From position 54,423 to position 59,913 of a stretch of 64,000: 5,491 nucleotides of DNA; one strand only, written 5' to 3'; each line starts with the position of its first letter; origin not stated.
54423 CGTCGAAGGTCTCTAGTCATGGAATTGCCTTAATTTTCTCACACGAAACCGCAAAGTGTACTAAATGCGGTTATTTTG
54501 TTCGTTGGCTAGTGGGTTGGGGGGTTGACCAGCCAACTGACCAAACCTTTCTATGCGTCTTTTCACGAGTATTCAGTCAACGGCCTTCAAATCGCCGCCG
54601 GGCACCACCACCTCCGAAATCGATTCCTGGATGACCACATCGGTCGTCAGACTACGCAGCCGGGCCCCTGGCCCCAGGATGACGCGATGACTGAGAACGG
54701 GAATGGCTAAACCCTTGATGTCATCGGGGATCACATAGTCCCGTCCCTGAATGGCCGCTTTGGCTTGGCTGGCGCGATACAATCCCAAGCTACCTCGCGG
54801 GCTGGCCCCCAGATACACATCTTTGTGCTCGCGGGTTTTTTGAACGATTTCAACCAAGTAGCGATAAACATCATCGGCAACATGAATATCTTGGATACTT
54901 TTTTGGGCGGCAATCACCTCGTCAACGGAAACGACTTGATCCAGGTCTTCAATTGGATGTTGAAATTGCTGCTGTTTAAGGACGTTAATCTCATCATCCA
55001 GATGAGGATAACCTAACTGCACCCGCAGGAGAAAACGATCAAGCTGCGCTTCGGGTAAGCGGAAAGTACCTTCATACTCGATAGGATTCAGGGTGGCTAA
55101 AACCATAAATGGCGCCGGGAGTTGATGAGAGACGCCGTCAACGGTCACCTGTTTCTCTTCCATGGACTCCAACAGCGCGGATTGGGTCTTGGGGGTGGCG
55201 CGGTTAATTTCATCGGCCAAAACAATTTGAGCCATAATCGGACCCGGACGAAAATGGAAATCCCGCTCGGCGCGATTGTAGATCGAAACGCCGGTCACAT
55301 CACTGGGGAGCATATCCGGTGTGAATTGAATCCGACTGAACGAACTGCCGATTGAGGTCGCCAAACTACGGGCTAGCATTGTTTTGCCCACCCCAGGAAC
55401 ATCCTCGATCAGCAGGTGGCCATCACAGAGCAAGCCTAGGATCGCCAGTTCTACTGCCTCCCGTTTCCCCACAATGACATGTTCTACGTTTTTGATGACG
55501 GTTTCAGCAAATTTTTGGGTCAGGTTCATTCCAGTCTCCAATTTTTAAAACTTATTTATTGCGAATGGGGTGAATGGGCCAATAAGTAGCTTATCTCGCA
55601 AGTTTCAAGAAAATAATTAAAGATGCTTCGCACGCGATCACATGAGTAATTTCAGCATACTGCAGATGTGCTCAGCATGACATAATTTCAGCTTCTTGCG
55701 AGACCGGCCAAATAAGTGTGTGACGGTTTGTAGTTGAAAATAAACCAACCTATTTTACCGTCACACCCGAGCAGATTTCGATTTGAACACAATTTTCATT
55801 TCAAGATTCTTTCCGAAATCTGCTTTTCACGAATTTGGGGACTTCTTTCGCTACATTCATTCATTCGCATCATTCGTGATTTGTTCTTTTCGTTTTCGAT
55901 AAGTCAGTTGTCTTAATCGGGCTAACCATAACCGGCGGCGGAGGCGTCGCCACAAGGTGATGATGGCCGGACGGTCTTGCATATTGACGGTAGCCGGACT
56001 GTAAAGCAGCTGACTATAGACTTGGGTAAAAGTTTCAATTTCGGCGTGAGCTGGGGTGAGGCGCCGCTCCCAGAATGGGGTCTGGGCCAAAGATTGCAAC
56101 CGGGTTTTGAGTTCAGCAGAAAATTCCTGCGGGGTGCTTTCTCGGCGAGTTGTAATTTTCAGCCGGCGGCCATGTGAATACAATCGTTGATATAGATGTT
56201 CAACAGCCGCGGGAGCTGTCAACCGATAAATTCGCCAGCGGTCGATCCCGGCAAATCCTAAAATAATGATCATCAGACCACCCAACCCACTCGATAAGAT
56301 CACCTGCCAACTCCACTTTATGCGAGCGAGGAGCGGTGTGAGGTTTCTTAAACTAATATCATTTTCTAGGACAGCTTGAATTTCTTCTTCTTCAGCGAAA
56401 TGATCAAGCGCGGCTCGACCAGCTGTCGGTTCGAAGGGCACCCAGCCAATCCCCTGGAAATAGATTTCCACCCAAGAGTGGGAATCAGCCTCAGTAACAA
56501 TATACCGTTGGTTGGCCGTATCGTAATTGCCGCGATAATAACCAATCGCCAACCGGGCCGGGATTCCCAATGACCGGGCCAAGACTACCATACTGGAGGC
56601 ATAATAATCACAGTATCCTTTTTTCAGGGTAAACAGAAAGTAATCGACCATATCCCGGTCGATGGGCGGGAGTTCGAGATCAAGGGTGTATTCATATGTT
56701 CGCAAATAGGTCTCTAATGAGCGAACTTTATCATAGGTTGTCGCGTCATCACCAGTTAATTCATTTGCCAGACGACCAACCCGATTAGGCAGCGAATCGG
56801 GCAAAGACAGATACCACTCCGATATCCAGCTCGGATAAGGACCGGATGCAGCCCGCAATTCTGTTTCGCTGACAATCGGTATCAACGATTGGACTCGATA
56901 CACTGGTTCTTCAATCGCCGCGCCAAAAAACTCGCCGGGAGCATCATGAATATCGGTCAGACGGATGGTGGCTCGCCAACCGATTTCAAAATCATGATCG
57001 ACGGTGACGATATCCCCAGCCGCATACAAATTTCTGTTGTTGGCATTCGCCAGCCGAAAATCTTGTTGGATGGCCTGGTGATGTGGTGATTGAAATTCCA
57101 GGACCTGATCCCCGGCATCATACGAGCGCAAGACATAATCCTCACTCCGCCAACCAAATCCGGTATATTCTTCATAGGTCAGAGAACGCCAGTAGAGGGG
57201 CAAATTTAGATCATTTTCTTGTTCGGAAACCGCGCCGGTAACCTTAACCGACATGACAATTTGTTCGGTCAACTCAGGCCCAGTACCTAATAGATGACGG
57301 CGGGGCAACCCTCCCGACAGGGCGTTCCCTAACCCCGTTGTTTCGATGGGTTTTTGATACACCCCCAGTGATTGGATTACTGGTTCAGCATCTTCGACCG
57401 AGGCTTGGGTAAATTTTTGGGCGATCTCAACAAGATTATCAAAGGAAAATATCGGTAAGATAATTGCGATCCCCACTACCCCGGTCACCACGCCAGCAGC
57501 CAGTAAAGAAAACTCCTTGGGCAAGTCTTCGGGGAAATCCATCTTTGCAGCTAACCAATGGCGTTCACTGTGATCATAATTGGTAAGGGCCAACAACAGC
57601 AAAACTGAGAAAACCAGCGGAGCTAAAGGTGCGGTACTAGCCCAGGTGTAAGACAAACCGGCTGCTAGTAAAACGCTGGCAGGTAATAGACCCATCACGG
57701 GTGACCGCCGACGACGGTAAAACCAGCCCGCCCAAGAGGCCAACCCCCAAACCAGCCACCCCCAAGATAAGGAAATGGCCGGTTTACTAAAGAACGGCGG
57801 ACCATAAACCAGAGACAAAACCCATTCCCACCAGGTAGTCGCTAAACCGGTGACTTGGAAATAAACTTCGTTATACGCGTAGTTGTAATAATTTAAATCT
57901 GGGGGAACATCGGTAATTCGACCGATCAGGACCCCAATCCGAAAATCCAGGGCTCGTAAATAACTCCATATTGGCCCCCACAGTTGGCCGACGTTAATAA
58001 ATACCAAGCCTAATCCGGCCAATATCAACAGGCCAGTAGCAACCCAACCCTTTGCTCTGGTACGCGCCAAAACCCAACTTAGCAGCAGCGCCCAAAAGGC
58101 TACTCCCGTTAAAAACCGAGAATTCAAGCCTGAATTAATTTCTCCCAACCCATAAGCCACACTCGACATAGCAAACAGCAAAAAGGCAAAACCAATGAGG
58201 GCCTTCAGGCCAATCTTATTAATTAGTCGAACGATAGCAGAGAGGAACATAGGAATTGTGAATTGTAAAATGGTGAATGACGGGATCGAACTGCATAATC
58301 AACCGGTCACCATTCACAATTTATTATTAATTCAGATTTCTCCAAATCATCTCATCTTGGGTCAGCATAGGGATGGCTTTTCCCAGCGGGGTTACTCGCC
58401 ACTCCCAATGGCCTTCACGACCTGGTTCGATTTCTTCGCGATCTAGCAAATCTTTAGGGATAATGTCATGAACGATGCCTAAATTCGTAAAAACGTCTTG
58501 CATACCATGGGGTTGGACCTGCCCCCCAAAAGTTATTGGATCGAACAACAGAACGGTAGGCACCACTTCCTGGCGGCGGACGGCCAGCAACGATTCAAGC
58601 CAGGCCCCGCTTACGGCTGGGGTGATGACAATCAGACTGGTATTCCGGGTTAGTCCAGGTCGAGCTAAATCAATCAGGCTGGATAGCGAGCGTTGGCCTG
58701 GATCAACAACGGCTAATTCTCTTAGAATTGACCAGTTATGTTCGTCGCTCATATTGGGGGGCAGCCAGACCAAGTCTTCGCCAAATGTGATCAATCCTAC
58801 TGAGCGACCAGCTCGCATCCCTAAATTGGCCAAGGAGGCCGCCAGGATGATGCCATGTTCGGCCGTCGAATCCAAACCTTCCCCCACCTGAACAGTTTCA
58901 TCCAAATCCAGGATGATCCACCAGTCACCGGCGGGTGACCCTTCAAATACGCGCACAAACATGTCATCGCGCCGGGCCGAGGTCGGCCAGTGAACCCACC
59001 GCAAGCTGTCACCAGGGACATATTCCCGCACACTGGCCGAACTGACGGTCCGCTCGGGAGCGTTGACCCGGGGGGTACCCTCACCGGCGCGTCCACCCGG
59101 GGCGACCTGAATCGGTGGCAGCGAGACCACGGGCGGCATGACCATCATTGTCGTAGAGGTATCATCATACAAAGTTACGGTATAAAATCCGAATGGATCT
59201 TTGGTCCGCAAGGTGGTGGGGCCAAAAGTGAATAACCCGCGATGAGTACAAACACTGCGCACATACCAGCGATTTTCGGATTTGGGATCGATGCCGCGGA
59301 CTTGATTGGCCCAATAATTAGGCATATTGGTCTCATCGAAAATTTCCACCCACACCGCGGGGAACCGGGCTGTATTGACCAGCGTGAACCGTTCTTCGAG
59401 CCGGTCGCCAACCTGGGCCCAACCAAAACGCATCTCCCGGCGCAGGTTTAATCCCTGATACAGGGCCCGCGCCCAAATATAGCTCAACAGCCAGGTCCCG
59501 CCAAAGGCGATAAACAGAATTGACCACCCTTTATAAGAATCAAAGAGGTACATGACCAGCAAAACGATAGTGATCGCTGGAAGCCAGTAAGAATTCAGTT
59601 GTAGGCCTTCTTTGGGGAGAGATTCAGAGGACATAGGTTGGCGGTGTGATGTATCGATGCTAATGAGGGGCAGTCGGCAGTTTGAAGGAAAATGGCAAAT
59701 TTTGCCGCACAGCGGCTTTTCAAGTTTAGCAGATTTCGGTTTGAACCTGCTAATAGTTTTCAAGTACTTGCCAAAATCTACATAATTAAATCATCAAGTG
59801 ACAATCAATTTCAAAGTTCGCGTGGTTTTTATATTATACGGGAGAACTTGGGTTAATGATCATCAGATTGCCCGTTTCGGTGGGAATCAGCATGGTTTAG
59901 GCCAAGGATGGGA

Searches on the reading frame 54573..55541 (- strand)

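Call 55: search_protein_families(library=pfam, proteins=[window:54573-55541:-], max_evalue=0.00001)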
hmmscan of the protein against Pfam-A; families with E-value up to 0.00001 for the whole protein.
window:54573-55541:- (322 aa): 7 families
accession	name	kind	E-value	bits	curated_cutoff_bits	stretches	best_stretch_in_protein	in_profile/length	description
PF07726.17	AAA_3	-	7.1e-64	214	27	1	42-172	1-131/131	ATPase family associated with various cellular activities (AAA)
PF17863.7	AAA_lid_2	-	1.7e-22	79.4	22.7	1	235-306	2-73/74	AAA lid domain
PF07728.20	AAA_5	-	5.2e-16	59.4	22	1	48-170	7-139/139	AAA domain (dynein-related subfamily)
PF20030.5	bpMoxR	-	5.6e-10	39.1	27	1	14-182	5-172/205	MoxR domain in the MoxR-vWA-beta-propeller ternary systems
PF00004.35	AAA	-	9.5e-07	29.8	21.2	1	48-175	6-128/131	ATPase family associated with various cellular activities (AAA)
PF00493.29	MCM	-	1.2e-06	28.2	23.3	1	40-155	57-175/224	MCM P-loop domain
PF01078.27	Mg_chelatase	-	5.6e-06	26.3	20.3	0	27-62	12-44/207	Magnesium chelatase, subunit ChlI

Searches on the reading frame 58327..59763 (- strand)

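Call 55: search_protein_families(library=pfam, proteins=[window:58327-59763:-], max_evalue=0.00001)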
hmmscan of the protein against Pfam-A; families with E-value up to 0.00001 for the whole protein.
window:58327-59763:- (478 aa): 1 family
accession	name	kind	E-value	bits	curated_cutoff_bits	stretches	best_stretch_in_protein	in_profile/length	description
PF01882.25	DUF58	-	4.3e-21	75.6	23.4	1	244-409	1-171/216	Protein of unknown function DUF58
